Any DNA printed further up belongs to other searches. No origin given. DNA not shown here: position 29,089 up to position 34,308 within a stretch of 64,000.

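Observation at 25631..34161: Bacterial-type AddB/AddA helicase-nuclease system in an archaeal core-gene neighbourhood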

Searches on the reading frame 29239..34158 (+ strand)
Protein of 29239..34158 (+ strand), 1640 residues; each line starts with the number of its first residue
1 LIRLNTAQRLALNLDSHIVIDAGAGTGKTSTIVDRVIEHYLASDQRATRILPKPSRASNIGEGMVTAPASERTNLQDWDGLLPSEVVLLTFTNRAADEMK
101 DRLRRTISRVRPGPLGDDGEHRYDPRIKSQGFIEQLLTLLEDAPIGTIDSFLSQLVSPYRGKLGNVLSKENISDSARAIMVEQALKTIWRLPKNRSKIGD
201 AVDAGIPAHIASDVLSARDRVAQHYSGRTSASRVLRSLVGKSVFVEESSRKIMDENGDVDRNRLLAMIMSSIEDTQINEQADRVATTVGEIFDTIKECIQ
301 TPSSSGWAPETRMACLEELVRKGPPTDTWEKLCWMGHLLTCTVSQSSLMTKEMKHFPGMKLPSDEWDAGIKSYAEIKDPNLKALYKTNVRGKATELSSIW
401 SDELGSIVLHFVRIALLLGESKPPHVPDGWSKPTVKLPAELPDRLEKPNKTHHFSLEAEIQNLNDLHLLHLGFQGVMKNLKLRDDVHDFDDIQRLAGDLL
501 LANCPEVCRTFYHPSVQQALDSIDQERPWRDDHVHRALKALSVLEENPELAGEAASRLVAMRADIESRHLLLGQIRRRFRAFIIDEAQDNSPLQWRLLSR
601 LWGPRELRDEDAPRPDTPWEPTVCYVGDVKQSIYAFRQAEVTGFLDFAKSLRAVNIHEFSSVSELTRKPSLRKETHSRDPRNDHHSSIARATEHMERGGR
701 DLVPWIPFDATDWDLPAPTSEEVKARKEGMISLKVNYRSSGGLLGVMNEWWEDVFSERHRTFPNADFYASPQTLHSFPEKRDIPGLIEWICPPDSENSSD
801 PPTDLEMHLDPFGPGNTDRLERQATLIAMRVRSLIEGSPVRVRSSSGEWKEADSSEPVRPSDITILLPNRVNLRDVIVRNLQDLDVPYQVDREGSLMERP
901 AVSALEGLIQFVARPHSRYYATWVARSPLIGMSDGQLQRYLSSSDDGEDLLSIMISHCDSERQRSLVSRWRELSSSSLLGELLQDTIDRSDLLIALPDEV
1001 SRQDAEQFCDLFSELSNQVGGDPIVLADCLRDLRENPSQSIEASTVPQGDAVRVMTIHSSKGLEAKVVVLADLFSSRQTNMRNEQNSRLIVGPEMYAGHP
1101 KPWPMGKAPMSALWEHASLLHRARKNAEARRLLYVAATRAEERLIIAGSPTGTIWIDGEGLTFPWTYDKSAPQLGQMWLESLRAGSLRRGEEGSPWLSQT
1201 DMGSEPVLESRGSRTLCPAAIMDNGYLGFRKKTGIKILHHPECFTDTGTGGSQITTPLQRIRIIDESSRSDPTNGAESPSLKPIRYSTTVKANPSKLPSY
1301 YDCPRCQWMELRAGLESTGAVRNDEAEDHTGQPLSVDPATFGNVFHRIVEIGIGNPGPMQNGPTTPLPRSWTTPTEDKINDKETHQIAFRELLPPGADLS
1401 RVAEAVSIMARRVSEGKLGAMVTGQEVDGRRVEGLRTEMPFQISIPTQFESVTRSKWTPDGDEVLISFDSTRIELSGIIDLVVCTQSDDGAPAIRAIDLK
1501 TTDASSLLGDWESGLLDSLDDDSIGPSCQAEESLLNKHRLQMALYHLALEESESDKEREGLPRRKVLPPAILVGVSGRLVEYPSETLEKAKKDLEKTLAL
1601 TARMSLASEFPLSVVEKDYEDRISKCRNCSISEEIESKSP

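Call 7: search_protein_families(library=pfam, proteins=[window:29239-34158:+], max_evalue=0.1)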
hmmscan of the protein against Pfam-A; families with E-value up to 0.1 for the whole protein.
window:29239-34158:+ (1640 aa): 6 families
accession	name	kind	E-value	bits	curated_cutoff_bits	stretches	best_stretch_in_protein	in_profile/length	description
PF00580.27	UvrD-helicase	-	2.6e-32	113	23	3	566-650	200-269/271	UvrD/REP helicase N-terminal domain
PF13361.12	UvrD_C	-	6e-14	52.7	25.6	1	1044-1147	280-346/350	UvrD-like helicase C-terminal domain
PF13245.12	AAA_19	-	6.6e-12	46.2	25.1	2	16-106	12-64/134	AAA domain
PF13538.12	UvrD_C_2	-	1.7e-10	41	27.4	2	1125-1146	30-51/52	UvrD-like helicase C-terminal domain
PF12705.13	PDDEXK_1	-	3.1e-10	40.8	22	1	1293-1631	3-242/247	PD-(D/E)XK nuclease superfamily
PF01443.25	Viral_helicase1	-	0.03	14.6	21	0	1120-1146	196-226/228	Viral superfamily 1 RNA helicase core domain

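Call 8: search_protein_families(library=ncbifam, proteins=[window:29239-34158:+], max_evalue=0.1)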
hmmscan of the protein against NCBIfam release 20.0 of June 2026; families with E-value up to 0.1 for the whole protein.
window:29239-34158:+ (1640 aa): 16 families
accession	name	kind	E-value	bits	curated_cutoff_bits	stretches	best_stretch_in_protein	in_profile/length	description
TIGR02784.1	addA_alphas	equivalog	1e-43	149.9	860.75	2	729-1149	471-870/1138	double-strand break repair helicase AddA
TIGR00609.1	recB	equivalog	6e-37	127.3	696.05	3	852-1151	537-815/1175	exodeoxyribonuclease V subunit beta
TIGR02785.1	addA_Gpos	equivalog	8.1e-37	126.6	707.65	4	1045-1149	777-879/1234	helicase-exonuclease AddAB subunit AddA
TIGR01073.1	pcrA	equivalog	2.2e-23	82.6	911.2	3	572-650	203-266/725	DNA helicase PcrA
NF010485.0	PRK13909.1-2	equivalog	1.7e-20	72.9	650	3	1049-1148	608-703/909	RecB-like helicase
NF008128.0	PRK10876.1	equivalog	1.2e-18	66.2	1697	2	566-646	365-432/1181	exodeoxyribonuclease V subunit beta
NF008743.0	PRK11773.1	equivalog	2.1e-14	52.9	965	1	567-654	202-274/720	DNA helicase II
NF008276.0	PRK11054.1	equivalog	4.4e-14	51.9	543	1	4-46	197-238/684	DNA helicase IV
TIGR01075.1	uvrD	equivalog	1e-13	50.5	1144.45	1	565-654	195-269/715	DNA helicase II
TIGR01074.1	rep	equivalog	7.5e-13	47.6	951.45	1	80-110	43-73/668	DNA helicase Rep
NF010487.0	PRK13909.1-4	equivalog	2.5e-12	45.9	759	2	1045-1147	604-702/924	RecB-like helicase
NF010486.0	PRK13909.1-3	equivalog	3.6e-07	28.6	1109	2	1050-1147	615-709/921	RecB-like helicase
NF010484.0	PRK13909.1-1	equivalog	3.6e-07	28.3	1074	1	581-651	347-412/945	RecB-like helicase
NF008172.0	PRK10919.1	equivalog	6.1e-05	21.4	1168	0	85-109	49-73/673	DNA helicase Rep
NF041464.1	HelD_BACSU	equivalog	0.033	12.1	419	0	547-602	520-570/779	RNA polymerase recycling motor HelD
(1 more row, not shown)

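Call 14: search_solved_structures(query=window:29239-34158:+, max_evalue=0.001)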
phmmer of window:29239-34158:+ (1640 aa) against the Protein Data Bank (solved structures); distinct sequences matched with E-value up to 0.001: 14.
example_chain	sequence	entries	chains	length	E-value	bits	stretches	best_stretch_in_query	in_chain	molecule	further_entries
3u44_A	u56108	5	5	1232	3.8e-10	41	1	820-1149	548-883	ATP-dependent helicase/nuclease subunit A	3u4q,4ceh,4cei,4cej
1w36_B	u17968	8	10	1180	1.5e-09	39.1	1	556-647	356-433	EXODEOXYRIBONUCLEASE V BETA CHAIN | RecBCD enzyme subunit RecB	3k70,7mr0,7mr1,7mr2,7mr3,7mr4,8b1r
8b1t_B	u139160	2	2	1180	1.5e-09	39.1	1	556-647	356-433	RecBCD enzyme subunit RecB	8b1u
5mbv_B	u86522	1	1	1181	1.5e-09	39.1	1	556-647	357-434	RecBCD enzyme subunit RecB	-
6sjb_B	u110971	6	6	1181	1.5e-09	39.1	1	556-647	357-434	RecBCD enzyme subunit RecB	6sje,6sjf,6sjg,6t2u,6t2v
5ld2_B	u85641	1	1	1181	1.5e-09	39.1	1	556-647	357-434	RecBCD enzyme subunit RecB,RecBCD enzyme subunit RecB,RecBCD enzyme subunit RecB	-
9dci_A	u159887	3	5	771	4e-08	34.3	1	550-650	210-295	ATP-dependent DNA helicase UvrD1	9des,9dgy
6ppu_B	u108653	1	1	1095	1.1e-06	29.5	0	1003-1152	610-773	UvrD/REP helicase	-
6ppr_B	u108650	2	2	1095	1.1e-06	29.5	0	1003-1152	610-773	UvrD/REP helicase | DNA 3'-5' helicase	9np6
1pjr_A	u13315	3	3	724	1.5e-06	29.1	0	881-1072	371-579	PCRA | ATP-DEPENDENT HELICASE PCRA | HELICASE PCRA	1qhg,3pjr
6ppj_B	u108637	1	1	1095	1.7e-06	28.9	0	1003-1152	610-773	UvrD/REP helicase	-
7sjr_B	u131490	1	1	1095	2e-06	28.7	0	1003-1152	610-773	DNA helicase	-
4c2u_A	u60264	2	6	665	0.00036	21.2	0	622-655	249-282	DNA HELICASE II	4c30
4c2t_A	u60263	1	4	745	0.00066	20.3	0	622-655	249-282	DNA HELICASE II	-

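Call 22: find_homologous_proteins(query=window:29239-34158:+, max_evalue=0.001)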
Query window:29239-34158:+ (1640 aa): 332 proteins with E <= 0.001 among 8000 candidates; the best 120 are listed.
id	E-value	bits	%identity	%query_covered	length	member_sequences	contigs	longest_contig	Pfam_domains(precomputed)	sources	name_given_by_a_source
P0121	0.0e+0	3602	100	96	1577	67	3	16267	PF13538.13,PF12705.14,PF13361.13,PF13245.13,PF00580.28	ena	-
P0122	0.0e+0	3317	89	98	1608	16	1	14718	PF13538.13,PF12705.14,PF13361.13,PF13245.13,PF00580.28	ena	-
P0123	0.0e+0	2923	80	96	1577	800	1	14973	PF13538.13,PF12705.14,PF13361.13,PF13245.13,PF00580.28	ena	-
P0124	0.0e+0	2908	80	96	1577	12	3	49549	PF13538.13,PF12705.14,PF13361.13,PF13245.13,PF00580.28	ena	-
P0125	0.0e+0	2902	80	96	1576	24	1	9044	PF13538.13,PF12705.14,PF13361.13,PF13245.13,PF00580.28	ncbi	-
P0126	0.0e+0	2844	78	96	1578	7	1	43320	PF13538.13,PF12705.14,PF13361.13,PF13245.13,PF00580.28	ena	-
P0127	0.0e+0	2762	74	99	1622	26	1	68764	PF13538.13,PF12705.14,PF13361.13,PF13245.13,PF00580.28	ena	-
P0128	0.0e+0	2658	73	95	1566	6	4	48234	PF13538.13,PF12705.14,PF13361.13,PF13245.13,PF00580.28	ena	-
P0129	0.0e+0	2642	71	100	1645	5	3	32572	PF13538.13,PF12705.14,PF13361.13,PF13245.13,PF00580.28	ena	-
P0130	0.0e+0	2630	70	100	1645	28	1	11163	PF13538.13,PF12705.14,PF13361.13,PF13245.13,PF00580.28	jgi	jgi:superfamily I DNA/RNA helicase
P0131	0.0e+0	2622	70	100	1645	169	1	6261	PF13538.13,PF12705.14,PF13361.13,PF13245.13,PF00580.28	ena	-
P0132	0.0e+0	2615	70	100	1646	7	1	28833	PF13538.13,PF12705.14,PF13361.13,PF13245.13,PF00580.28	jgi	-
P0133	0.0e+0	2612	70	100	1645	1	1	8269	PF13538.13,PF12705.14,PF13361.13,PF13245.13,PF00580.28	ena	-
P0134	0.0e+0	2611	70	100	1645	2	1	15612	PF13538.13,PF12705.14,PF13361.13,PF13245.13,PF00580.28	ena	-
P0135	0.0e+0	2611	70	100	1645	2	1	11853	PF13538.13,PF12705.14,PF13361.13,PF13245.13,PF00580.28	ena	-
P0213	0.0e+0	1640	49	99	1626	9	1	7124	PF13538.13,PF12705.14,PF13361.13,PF13245.13,PF00580.28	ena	-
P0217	0.0e+0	1630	47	100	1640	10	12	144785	PF13538.13,PF12705.14,PF13361.13,PF13245.13,PF00580.28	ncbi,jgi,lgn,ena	-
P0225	0.0e+0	1596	47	100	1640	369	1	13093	PF13538.13,PF12705.14,PF13361.13,PF13245.13,PF00580.28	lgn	-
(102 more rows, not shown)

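Call 58: search_protein_families(library=padloc, proteins=[window:29242-34158:+], max_evalue=0.01)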
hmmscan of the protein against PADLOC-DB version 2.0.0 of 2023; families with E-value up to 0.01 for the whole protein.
window:29242-34158:+ (1639 aa): 38 families (the best 25 are shown)
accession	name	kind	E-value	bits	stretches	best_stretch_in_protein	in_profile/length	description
PDLC00136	GajB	-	4.4e-19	66.8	2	549-654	177-268/570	UrvD helicase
PDLC03802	RTasHel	-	7.4e-17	59.4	2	80-106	47-73/675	DRT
PDLC00122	GajB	-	7.9e-17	59.3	2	3-39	5-41/502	UrvD helicase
PDLC00117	GajB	-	2.5e-15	54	2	856-1077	347-541/604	UrvD helicase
PDLC00123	GajB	-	2.7e-14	50.7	1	1041-1072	432-463/540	UrvD helicase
PDLC00119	GajB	-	3.3e-14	50.7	1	568-647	209-273/565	UrvD helicase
PDLC00132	GajB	-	4.9e-14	49.9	1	84-104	48-68/625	UrvD helicase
PDLC00112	GajB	-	2.9e-13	47.3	2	529-652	162-271/581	UrvD helicase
PDLC00129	GajB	-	4.3e-13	46.7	1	571-650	220-284/594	UrvD helicase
PDLC00114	GajB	-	9.9e-13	45.5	2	871-1070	362-567/635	UrvD helicase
PDLC00127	GajB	-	8.5e-12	42.4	0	85-104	55-74/594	UrvD helicase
PDLC00107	GajB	-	2.1e-09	34.5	1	1050-1148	479-557/587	UrvD helicase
PDLC00103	GajB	-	4.8e-09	33.7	1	855-1083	342-553/612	UrvD helicase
PDLC00110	GajB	-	9.1e-09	32.4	1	557-656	250-342/725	UrvD helicase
PDLC00138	GajB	-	1.9e-07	28.2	1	573-640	216-269/581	UrvD helicase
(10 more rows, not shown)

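Call 81: search_dna_similar(query=window:29242-34158:+, collection=plasmids, mode=protein, max_evalue=0.00001, max_rows=25)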
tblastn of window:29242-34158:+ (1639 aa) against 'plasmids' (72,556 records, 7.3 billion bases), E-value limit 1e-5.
Records with a match: 43; places in all: 45; records where one place covers at least 80% of the query: 0.
Best place of each record, by identity: <60% 43.
By first word of the organism name: Halobacterium 7; Thermus 7; Natrinema 3; Picosynechococcus 3; Halorussus 3; Haloarcula 2; Salinibaculum 2; Deinococcus 2; Haloplanus 2; Halalkalicoccus 2; and 10 more.
By predicted mobility (MOB-suite, as given by PLSDB): non-mobilizable 38; mobilizable 5.
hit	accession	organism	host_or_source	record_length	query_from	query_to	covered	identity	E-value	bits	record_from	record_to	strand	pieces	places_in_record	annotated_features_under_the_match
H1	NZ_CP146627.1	Halobacterium salinarum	-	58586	573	1212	39%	25.4%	7e-20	105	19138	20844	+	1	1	UvrD-helicase domain-containing protein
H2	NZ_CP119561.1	Haloarcula halophila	cell culture,sediment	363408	573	1195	32%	29.2%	1e-17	160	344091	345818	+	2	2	none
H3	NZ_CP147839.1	Salinibaculum sp. SYNS191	cell cuture,sediment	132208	573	1195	32%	28.8%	2e-16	158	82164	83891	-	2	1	UvrD-helicase domain-containing protein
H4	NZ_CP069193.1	Haloterrigena salifodinae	Salt Microbe,Salt Mine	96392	573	1187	31%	29.2%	2e-16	156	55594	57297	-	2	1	UvrD-helicase domain-containing protein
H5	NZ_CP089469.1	Halobacterium noricense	cell culture,sediment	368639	573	1148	29%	29.9%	5e-17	157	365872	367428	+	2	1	UvrD-helicase domain-containing protein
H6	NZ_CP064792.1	Halapricum desulfuricans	Elton hypersaline lake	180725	574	1148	29%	29.5%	6e-18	162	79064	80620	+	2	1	UvrD-helicase domain-containing protein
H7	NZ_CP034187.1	Deinococcus psychrotolerans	whole organism,R2A medium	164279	533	1148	25%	31.7%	6e-11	135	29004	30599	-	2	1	UvrD-helicase domain-containing protein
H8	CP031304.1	Natrinema thermotolerans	Cell culture,Korean salt-fermented food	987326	810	1195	24%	27.5%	2e-15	91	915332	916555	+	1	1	helicase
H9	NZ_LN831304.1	Halobacterium hubeiense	-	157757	564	936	23%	27.0%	2e-16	94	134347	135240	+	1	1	UvrD-helicase domain-containing protein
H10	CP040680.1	Halostella pelagica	pure culture,isolated from salted brown ...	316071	845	1199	22%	27.2%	2e-11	77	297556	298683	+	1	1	record has no annotation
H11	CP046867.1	Salinibaculum litoreum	pure culture,isolated from salted brown ...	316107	845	1199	22%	27.2%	2e-11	77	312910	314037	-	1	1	record has no annotation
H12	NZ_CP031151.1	Haloplanus rubicundus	solar salt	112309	564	938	23%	25.6%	1e-12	82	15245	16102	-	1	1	UvrD-helicase domain-containing protein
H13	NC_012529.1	Deinococcus deserti VCD115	-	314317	822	1148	20%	29.2%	7e-10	72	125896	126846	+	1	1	UvrD-helicase domain-containing protein | PD-(D/E)XK nuclease family protein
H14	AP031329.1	Thermus thermophilus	-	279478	819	1149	20%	27.9%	1e-6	62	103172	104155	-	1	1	hypothetical protein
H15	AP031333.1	Thermus thermophilus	-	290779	819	1149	20%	27.9%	1e-6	62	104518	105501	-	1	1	hypothetical protein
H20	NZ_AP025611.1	Thermus thermophilus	-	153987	819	1149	20%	27.6%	2e-6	61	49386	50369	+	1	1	UvrD-helicase domain-containing protein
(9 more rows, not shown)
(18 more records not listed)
